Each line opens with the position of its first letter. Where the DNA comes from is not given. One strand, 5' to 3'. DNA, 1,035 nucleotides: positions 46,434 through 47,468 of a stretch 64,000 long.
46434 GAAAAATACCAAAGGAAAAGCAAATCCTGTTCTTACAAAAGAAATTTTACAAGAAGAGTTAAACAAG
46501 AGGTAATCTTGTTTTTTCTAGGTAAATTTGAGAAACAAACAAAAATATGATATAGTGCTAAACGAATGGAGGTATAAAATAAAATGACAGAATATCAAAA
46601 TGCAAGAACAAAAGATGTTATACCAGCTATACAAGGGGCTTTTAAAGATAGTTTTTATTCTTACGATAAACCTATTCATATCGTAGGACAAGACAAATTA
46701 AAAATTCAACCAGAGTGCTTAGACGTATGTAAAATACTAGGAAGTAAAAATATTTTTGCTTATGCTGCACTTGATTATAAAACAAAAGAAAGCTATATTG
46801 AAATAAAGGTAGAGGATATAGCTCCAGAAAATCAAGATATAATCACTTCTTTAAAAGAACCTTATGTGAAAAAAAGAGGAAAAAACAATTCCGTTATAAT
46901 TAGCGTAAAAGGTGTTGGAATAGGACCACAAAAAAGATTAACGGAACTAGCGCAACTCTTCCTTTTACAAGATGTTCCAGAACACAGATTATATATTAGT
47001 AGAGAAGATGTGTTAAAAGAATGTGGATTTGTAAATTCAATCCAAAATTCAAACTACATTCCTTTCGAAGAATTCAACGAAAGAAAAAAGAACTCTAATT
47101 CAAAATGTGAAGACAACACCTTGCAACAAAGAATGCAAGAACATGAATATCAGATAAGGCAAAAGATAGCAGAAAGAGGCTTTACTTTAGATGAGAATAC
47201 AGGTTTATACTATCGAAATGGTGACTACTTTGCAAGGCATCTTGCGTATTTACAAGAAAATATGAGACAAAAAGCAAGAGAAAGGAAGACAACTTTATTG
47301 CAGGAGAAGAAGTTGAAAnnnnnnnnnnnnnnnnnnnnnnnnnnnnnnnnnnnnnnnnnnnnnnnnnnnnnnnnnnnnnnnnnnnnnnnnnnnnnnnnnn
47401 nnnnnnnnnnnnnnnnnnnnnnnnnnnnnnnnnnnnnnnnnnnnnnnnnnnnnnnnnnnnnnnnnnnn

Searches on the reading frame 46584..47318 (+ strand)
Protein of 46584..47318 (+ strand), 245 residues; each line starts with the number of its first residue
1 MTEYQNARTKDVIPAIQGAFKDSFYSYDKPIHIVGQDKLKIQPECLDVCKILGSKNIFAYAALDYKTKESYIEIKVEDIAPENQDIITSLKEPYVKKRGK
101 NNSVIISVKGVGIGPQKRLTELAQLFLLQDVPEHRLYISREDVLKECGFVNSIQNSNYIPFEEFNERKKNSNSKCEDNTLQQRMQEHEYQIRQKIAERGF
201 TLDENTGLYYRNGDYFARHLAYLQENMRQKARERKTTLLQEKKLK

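Call 3: search_protein_families(library=pfam, proteins=[window:46584-47318:+], max_evalue=1)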
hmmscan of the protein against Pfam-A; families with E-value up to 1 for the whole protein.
window:46584-47318:+ (245 aa): 2 families
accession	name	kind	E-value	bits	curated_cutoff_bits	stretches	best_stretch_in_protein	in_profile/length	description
PF07470.19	Glyco_hydro_88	-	0.085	12.3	26.6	1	182-224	148-191/352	Glycosyl Hydrolase Family 88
PF14791.11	DNA_pol_B_thumb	-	0.4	11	25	0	185-214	9-33/63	DNA polymerase beta thumb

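Call 4: search_protein_families(library=padloc, proteins=[window:46584-47318:+], max_evalue=1)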
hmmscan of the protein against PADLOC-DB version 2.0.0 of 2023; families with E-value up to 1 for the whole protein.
window:46584-47318:+ (245 aa): 0 families

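Call 5: search_protein_families(library=ncbifam, proteins=[window:46584-47318:+], max_evalue=1)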
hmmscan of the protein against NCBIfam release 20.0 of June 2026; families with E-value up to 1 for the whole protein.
window:46584-47318:+ (245 aa): 0 families

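Call 7: search_protein_families(library=phrogs, proteins=[window:46584-47318:+], max_evalue=1)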
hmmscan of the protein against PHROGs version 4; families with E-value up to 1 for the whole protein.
window:46584-47318:+ (245 aa): 1 family
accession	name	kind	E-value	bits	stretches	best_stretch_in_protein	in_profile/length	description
phrog_12290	-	unknown function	0.9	11.1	0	154-195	5-46/90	-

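Call 8: search_solved_structures(query=window:46584-47318:+, max_evalue=10)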
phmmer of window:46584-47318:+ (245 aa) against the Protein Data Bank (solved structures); distinct sequences matched with E-value up to 10: 1.
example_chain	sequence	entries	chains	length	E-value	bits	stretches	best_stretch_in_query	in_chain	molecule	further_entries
1sxj_A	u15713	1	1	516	0.96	11.9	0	132-217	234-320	Activator 1 95 kDa subunit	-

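Call 12: find_homologous_proteins(query=window:46584-47318:+, max_evalue=0.001)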
Query window:46584-47318:+ (245 aa): 1 proteins with E <= 0.001 among 667 candidates.
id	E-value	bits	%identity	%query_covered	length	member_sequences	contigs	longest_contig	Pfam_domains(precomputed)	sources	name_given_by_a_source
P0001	2.2e-158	542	100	100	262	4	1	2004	-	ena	-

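Call 93: predict_structure(alignment_id=A3)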
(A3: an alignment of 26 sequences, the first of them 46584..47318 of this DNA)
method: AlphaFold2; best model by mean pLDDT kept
length: 245 residues; sequences in the alignment: 26
mean_pLDDT: 74.9   pTM: 0.65
mean pLDDT of the five models: 74.9, 74.9, 74.5, 73.2, 71.7
residues with pLDDT >= 90: 37; 70-90: 153; 50-70: 14; < 50: 41
segments of 3 or more residues with pLDDT < 50: 1-41
pLDDT, mean of each block of 10 residues (from residue 1): 30 30 36 34 69 84 77 87 92 86 87 87 94 85 86 82 72 68 80 86 87 85 89 84 76
secondary structure, 60 per line:
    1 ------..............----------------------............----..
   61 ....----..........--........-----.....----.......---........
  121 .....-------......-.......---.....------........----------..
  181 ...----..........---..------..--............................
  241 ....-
elements in order: H7-20 H43-54 E59-64 E69-75 H81-88 E94-98 E103-109 H113-125 H133-136 H140-146 E150-154 H161-168 E179-183 H188-197 H213-244

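Call 95: fold_search(model_id=the predicted structure, library=pdb)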
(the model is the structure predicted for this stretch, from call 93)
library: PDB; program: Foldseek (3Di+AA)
matches with E <= 10: 939; with E <= 0.001: 0
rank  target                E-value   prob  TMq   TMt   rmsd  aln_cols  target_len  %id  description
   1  6k4y_M                1.0e-02  0.80  0.21  0.23  16.0       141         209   11  CryoEM structure of sigma appropriation complex (released 2019-08-07)
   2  5jlt_A                2.1e-02  0.94  0.23  0.40   6.6       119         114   12  The crystal structure of the bacteriophage T4 MotA C-terminal domain in complex with dsDNA reveals a novel protein-DNA (released 2017-05-03)
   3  1kaf_D                3.6e-02  0.90  0.21  0.39   7.5       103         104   14  DNA Binding Domain Of The Phage T4 Transcription Factor MotA (AA105-211) (released 2001-11-21)
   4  5jlt_B                4.1e-02  0.77  0.21  0.38   8.4       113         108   12  The crystal structure of the bacteriophage T4 MotA C-terminal domain in complex with dsDNA reveals a novel protein-DNA (released 2017-05-03)
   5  1kaf_A                4.3e-02  0.96  0.23  0.44   5.4       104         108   12  DNA Binding Domain Of The Phage T4 Transcription Factor MotA (AA105-211) (released 2001-11-21)
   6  5jlt_D                4.6e-02  0.84  0.21  0.40   6.3       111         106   12  The crystal structure of the bacteriophage T4 MotA C-terminal domain in complex with dsDNA reveals a novel protein-DNA (released 2017-05-03)
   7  5jlt_C                5.4e-02  0.87  0.23  0.42   5.7       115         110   11  The crystal structure of the bacteriophage T4 MotA C-terminal domain in complex with dsDNA reveals a novel protein-DNA (released 2017-05-03)
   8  1kaf_E                6.5e-02  0.91  0.22  0.44   7.3       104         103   12  DNA Binding Domain Of The Phage T4 Transcription Factor MotA (AA105-211) (released 2001-11-21)
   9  3ezj_C                8.2e-02  0.28  0.18  0.21  18.2       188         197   12  Crystal structure of the N-terminal domain of the secretin GspD from ETEC determined with the assistance of a nanobody (released 2009-02-17)
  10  6zu5_LX0              1.0e-01  0.41  0.17  0.33  14.2       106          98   10  Structure of the Paranosema locustae ribosome in complex with Lso2 (released 2020-11-04)
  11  8i9x_LX               1.0e-01  0.25  0.17  0.26  31.8       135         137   10  Cryo-EM structure of a Chaetomium thermophilum pre-60S ribosomal subunit - Ytm1-1 (released 2023-05-17)
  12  3h0g_K                1.3e-01  0.41  0.18  0.32   8.9       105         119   15  RNA Polymerase II from Schizosaccharomyces pombe (released 2009-08-25)
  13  5t2a_V                1.3e-01  0.28  0.17  0.29  16.7       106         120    8  CryoEM structure of the Leishmania donovani 80S ribosome at 2.9 Angstrom resolution (released 2017-01-25)
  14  3ezj_A                1.3e-01  0.21  0.19  0.20  17.4       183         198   12  Crystal structure of the N-terminal domain of the secretin GspD from ETEC determined with the assistance of a nanobody (released 2009-02-17)
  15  2ab5_A                1.4e-01  0.09  0.17  0.16  17.6       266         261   11  bI3 LAGLIDADG Maturase (released 2005-08-30)
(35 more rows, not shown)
